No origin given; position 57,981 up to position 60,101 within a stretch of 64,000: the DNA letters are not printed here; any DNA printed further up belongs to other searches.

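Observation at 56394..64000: Complete DprE1/DprE2/UbiA-type lipid-linked pentofuranose (arabinofuranose-like) donor pathway with GT-C transferase in a myxobacterium-like genome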

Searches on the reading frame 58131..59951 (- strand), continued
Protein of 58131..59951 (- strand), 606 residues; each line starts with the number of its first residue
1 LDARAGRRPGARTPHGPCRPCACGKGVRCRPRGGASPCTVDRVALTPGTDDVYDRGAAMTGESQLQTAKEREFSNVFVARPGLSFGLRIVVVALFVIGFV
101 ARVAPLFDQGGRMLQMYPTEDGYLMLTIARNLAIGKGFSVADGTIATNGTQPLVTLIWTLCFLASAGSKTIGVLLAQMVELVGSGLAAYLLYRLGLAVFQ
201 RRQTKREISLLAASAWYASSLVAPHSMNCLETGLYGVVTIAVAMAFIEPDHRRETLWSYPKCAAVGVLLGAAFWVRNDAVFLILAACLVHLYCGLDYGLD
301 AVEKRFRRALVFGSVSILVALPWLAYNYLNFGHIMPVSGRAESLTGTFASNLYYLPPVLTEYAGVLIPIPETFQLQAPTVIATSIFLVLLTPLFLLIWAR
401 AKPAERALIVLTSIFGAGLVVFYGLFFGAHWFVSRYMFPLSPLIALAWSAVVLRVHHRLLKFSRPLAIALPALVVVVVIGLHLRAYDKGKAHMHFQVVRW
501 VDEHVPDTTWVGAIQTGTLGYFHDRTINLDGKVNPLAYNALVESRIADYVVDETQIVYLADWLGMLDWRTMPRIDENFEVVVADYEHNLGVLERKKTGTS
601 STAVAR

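Call 68: get_annotated_region(hit=H29, flank=11000)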
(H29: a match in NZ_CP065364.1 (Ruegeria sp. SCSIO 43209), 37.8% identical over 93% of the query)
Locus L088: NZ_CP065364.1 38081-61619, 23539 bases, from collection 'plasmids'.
description: Ruegeria sp. SCSIO 43209 plasmid unnamed5, complete sequence
organism: Ruegeria sp. SCSIO 43209 (NCBI taxid 2793010)
taxonomy: Bacteria; Pseudomonadota; Alphaproteobacteria; Rhodobacterales; Roseobacteraceae; Ruegeria; Ruegeria sp. SCSIO 43209
host: -; source: Galaxea fascicularis; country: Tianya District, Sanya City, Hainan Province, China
typing (MOB-suite, as given by PLSDB): non-mobilizable
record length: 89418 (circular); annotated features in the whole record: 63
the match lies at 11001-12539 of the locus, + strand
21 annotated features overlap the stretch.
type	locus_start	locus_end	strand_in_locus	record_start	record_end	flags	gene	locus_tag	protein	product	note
CDS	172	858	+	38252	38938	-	-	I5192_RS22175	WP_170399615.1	VPLPA-CTERM sorting domain-containing protein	-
CDS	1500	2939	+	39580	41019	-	-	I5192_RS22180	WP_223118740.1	UbiA family prenyltransferase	-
CDS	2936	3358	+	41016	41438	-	-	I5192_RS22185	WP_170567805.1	GtrA family protein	-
CDS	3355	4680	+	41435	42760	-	-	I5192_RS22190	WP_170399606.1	FAD-binding oxidoreductase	-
CDS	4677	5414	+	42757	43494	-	-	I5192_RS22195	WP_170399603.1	SDR family oxidoreductase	-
CDS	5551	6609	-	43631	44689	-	-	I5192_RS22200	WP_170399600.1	acyltransferase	-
CDS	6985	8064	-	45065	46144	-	-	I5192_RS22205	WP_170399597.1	glycosyltransferase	-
CDS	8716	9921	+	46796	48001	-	-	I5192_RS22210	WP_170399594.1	glycosyltransferase family 4 protein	-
CDS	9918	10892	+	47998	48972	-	-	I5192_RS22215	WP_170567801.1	polysaccharide deacetylase family protein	GO:0005975 - carbohydrate metabolic process [Evidence IEA]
CDS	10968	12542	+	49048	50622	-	-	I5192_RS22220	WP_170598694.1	hypothetical protein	-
CDS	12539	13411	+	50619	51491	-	-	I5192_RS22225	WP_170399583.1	class I SAM-dependent methyltransferase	GO:0032259 - methylation [Evidence IEA]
CDS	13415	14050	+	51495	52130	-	-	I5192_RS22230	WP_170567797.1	hypothetical protein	-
CDS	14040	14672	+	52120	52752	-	-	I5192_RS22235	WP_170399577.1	HAD family phosphatase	-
CDS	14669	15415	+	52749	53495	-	-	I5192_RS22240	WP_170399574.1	glycosyltransferase family 2 protein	-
CDS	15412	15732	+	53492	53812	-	-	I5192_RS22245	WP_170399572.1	hypothetical protein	-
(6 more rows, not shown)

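Call 73: search_protein_families(library=ncbifam, proteins=[L082:13819-14823:-, L082:12635-13822:-, L082:4850-6412:-, L084:8467-10116:+, L082:8782-9999:+], max_evalue=0.0001)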
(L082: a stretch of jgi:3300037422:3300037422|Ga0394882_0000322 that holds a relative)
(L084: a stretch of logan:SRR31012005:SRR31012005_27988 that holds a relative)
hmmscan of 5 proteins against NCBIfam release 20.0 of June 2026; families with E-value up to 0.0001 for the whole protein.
L082:13819-14823:- (334 aa): 5 families
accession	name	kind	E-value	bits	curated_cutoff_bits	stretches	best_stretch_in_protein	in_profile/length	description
TIGR03965.1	mycofact_glyco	equivalog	9.9e-19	67.5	280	2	17-124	83-190/467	mycofactocin biosynthesis glycosyltransferase MftF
NF041875.1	EPS_EpsD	equivalog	1.5e-15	57.4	370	1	18-239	9-242/325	exopolysaccharide biosynthesis glycosyltransferase EpsD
NF010496.0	PRK13915.1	equivalog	5.2e-06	25.8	262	1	35-99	64-128/307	glucosyl-3-phosphoglycerate synthase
TIGR04283.1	glyco_like_mftF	equivalog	5.4e-06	26.1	182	1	18-201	9-183/221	TIGR04283 family arsenosugar biosynthesis glycosyltransferase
NF038299.1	EPS_HpsN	equivalog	2.9e-05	23.2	425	0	73-128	72-122/317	hormogonium polysaccharide biosynthesis glycosyltransferase HpsN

L082:12635-13822:- (395 aa): 7 families
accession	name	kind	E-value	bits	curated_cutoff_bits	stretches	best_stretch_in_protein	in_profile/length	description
NF041865.1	EpsU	equivalog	1.2e-57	195.7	700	1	15-395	6-390/394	exopolysaccharide biosynthesis GT2 family glycosyltransferase EpsU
NF053846.1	glyco_with_XrtP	equivalog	9.3e-11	41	520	1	18-151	8-157/440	XrtP-associated glycosyltransferase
NF010496.0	PRK13915.1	equivalog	4.7e-08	32.5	262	1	50-139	34-128/307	glucosyl-3-phosphoglycerate synthase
NF041391.1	DPhHxTase_Halo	equivalog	3.9e-07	29.3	375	1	55-138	3-77/213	dolichyl-phosphate hexose transferase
TIGR04182.1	glyco_TIGR04182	equivalog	4.1e-07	29.7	325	1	50-145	3-90/293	S-layer glycoprotein N-glycosyltransferase AglJ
TIGR04283.1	glyco_like_mftF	equivalog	1.7e-06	27.8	182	1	51-148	3-93/221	TIGR04283 family arsenosugar biosynthesis glycosyltransferase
TIGR03469.1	HpnB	hypoth_equivalog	4.8e-06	25.9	379.25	1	49-105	46-102/386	hopene-associated glycosyltransferase HpnB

L082:4850-6412:- (520 aa): 0 families

L084:8467-10116:+ (549 aa): 0 families

L082:8782-9999:+ (405 aa): 28 families (the best 25 are shown)
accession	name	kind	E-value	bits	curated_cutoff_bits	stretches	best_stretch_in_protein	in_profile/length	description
NF041876.1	EPS_EpsE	equivalog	2.4e-67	227.9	400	1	3-387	1-384/389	exopolysaccharide biosynthesis GT4 family glycosyltransferase EpsE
TIGR03088.1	stp2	hypoth_equivalog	2.2e-30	106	409.05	1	217-391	189-365/374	TIGR03088 family PEP-CTERM/XrtA system glycosyltransferase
TIGR03999.1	thiol_BshA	equivalog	2.4e-25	89.3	273.7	1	240-390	217-364/375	N-acetyl-alpha-D-glucosaminyl L-malate synthase BshA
NF047684.1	TeichurnBiosyTuaC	equivalog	3.1e-24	85.6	550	1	118-396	104-386/391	teichuronic acid biosynthesis protein TuaC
TIGR02149.1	glgA_Coryne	subfamily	4.7e-20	72.1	302.4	1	220-387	202-378/391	glycogen synthase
NF038229.1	Glyco4_Geo_Pelo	equivalog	1.4e-19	70.3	400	1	114-387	47-324/338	GPMC system family 4 glycosyltransferase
TIGR04005.1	wcaL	equivalog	7.9e-19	67.8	537.6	1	199-385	198-392/406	colanic acid biosynthesis glycosyltransferase WcaL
TIGR04063.1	stp3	hypoth_equivalog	1.6e-14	53.7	442.05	1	239-387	230-383/397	TIGR04063 family PEP-CTERM/XrtA system glycosyltransferase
NF050056.1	ProtGlycPglH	equivalog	1.2e-12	47.6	600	1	226-384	183-338/354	GalNAc-alpha-(1->4)-GalNAc-alpha-(1->3)-diNAcBac-PP-undecaprenol alpha-1,4-N-acetyl-D-galactosaminyltransferase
NF007396.0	PRK09922.1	equivalog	3.3e-12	46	385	1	220-362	180-324/361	lipopolysaccharide 1,6-galactosyltransferase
NF041879.1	EPS_EpsH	equivalog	3.9e-12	45.6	800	1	214-383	229-400/431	exopolysaccharide biosynthesis glycosyltransferase EpsH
NF050063.1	ProtGlycPglJ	equivalog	4.6e-11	42.5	500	1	223-379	195-347/363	N-acetylgalactosamine-N,N'-diacetylbacillosaminyl-diphospho-undecaprenol 4-alpha-N-acetylgalactosaminyltransferase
TIGR03449.1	mycothiol_MshA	equivalog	1.1e-10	41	462.5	1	226-396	224-400/406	D-inositol-3-phosphate glycosyltransferase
TIGR04047.1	MSMEG_0565_glyc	hypoth_equivalog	1.5e-10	40.7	259.85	1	224-380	195-356/373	MSMEG_0565 family glycosyltransferase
TIGR04157.1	glyco_rSAM_CFB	subfamily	2.8e-09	36.5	400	1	225-344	230-346/406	TIGR04157 family glycosyltransferase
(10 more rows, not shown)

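Call 74: search_solved_structures(query=L082:13819-14823:-, max_evalue=0.01)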
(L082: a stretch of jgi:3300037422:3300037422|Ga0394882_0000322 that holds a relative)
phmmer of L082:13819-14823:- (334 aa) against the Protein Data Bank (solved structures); distinct sequences matched with E-value up to 0.01: 8.
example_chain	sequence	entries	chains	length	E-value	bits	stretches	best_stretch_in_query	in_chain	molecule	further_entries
22ao_A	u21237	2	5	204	0.00017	23.8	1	12-74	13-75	GmaR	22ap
7pdo_A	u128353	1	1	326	0.0016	20.7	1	29-98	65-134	Glucosyl-3-phosphoglycerate synthase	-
7p5l_A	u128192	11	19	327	0.0016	20.7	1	29-98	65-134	Glucosyl-3-phosphoglycerate synthase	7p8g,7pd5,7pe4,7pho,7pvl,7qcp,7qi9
6p61_A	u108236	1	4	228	0.0034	19.6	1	12-212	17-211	Glycosyltransferase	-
3ckj_A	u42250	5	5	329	0.0037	19.5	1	30-98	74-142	Putative uncharacterized protein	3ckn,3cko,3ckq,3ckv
4y6n_A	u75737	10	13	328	0.006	18.8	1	30-98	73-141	Glucosyl-3-phosphoglycerate synthase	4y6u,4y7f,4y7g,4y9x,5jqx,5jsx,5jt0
3e25_A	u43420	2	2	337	0.0063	18.7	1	30-98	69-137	Putative uncharacterized protein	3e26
4ddz_A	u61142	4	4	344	0.0065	18.6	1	30-98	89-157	GLUCOSYL-3-PHOSPHOGLYCERATE SYNTHASE (GpgS) | Glucosyl-3-phosphoglycerate synthase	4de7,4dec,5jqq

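Call 75: find_encoding_contigs(protein=P0012, flank=10000, max_places=2)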
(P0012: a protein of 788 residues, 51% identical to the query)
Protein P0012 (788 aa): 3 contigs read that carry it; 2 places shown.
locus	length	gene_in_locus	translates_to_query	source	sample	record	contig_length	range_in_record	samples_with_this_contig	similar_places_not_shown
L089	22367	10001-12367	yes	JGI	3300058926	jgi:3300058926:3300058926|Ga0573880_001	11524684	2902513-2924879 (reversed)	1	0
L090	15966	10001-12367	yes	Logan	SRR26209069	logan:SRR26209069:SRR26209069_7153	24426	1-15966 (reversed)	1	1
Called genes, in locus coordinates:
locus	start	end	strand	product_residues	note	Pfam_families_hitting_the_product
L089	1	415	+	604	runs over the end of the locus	PF00512:HisKA (weak), PF02518:HATPase_c, PF00072:Response_reg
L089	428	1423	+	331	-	PF03706:LPG_synthase_TM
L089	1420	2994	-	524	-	-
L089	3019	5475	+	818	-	PF22842:Pel9A-like_beta_helix (faint)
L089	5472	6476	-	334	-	-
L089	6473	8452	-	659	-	PF22778:VCPO_2nd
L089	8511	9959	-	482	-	PF12710:HAD, PF01040:UbiA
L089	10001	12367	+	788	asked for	PF13428:TPR_14 (faint), PF13181:TPR_8 (faint)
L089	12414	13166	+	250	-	PF00106:adh_short, PF08659:KR, PF13561:adh_short_C2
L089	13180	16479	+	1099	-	PF13472:Lipase_GDSL_2 (faint), PF02543:Carbam_trans_N, PF16861:Carbam_trans_C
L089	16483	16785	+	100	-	-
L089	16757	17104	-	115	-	PF05635:23S_rRNA_IVP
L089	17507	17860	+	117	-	PF05635:23S_rRNA_IVP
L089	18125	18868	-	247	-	-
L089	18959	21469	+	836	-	PF07626:PSD3 (weak), PF07637:PSD5, PF16841:CBM60, PF07631:PSD4, PF07627:PSCyt3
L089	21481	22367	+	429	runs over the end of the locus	PF07586:HXXSHH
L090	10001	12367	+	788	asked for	PF13428:TPR_14 (faint), PF13181:TPR_8 (faint)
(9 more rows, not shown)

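Call 82: get_annotated_region(hit=H27, flank=20000)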
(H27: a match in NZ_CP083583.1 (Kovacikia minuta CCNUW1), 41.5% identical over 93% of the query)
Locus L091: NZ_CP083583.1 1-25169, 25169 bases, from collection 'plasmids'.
description: Kovacikia minuta CCNUW1 strain CCNU0001 plasmid pA, complete sequence
organism: Kovacikia minuta CCNUW1 (NCBI taxid 2653194)
taxonomy: Bacteria; Cyanobacteriota; Cyanophyceae; Leptolyngbyales; Leptolyngbyaceae; Kovacikia; Kovacikia minuta; Kovacikia minuta CCNUW1
host: -; source: cell culture,fresh water lake; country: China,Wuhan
typing (MOB-suite, as given by PLSDB): non-mobilizable
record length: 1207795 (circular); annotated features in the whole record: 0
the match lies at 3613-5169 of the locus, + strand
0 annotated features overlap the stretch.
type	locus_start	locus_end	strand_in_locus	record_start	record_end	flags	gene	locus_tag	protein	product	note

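Call 83: get_annotated_region(hit=H28, flank=20000)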
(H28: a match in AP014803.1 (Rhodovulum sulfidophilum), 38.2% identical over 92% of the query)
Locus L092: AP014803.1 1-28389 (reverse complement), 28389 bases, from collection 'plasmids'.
description: Rhodovulum sulfidophilum plasmid Plasmid3 DNA, complete genome, strain: DSM 2351
organism: Rhodovulum sulfidophilum (NCBI taxid 35806)
taxonomy: Bacteria; Pseudomonadota; Alphaproteobacteria; Rhodobacterales; Paracoccaceae; Rhodovulum; Rhodovulum sulfidophilum
host: -; source: -; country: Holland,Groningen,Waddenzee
typing (MOB-suite, as given by PLSDB): non-mobilizable; replicon rep_cluster_252
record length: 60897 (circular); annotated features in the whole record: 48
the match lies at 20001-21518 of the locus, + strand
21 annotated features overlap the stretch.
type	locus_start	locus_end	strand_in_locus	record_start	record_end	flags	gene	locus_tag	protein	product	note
CDS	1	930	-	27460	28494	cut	-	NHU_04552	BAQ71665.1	dTDP-glucose 4,6-dehydratase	-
CDS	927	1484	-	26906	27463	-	-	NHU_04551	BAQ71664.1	dTDP-4-dehydrorhamnose 3,5-epimerase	-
CDS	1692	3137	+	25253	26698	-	-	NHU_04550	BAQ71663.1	prenyltransferase family protein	-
CDS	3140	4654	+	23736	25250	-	-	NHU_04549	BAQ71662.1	dolichyl-phosphate-mannose-protein mannosyltransferase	-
CDS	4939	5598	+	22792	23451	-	-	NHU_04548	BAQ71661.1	hypothetical protein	-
CDS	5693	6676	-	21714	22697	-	-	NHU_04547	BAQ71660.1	acyltransferase family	-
CDS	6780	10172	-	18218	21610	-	-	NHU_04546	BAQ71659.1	hypothetical protein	-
CDS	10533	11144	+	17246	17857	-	-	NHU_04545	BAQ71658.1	isopropylmalate isomerase large subunit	-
CDS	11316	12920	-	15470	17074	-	-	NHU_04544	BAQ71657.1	hypothetical protein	-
CDS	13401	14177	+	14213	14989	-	-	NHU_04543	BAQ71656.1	WecB/TagA/CpsF family glycosyl transferase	-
CDS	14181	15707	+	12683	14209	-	-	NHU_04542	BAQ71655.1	hypothetical protein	-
CDS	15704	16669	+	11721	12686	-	-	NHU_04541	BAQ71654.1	glycosyl transferase family 2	-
CDS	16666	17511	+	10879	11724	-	-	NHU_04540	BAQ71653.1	hypothetical protein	-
CDS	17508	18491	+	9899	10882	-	-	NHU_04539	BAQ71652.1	glycosyl transferase family protein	-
CDS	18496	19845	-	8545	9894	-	-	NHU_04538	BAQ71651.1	polysaccharide biosynthesis protein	-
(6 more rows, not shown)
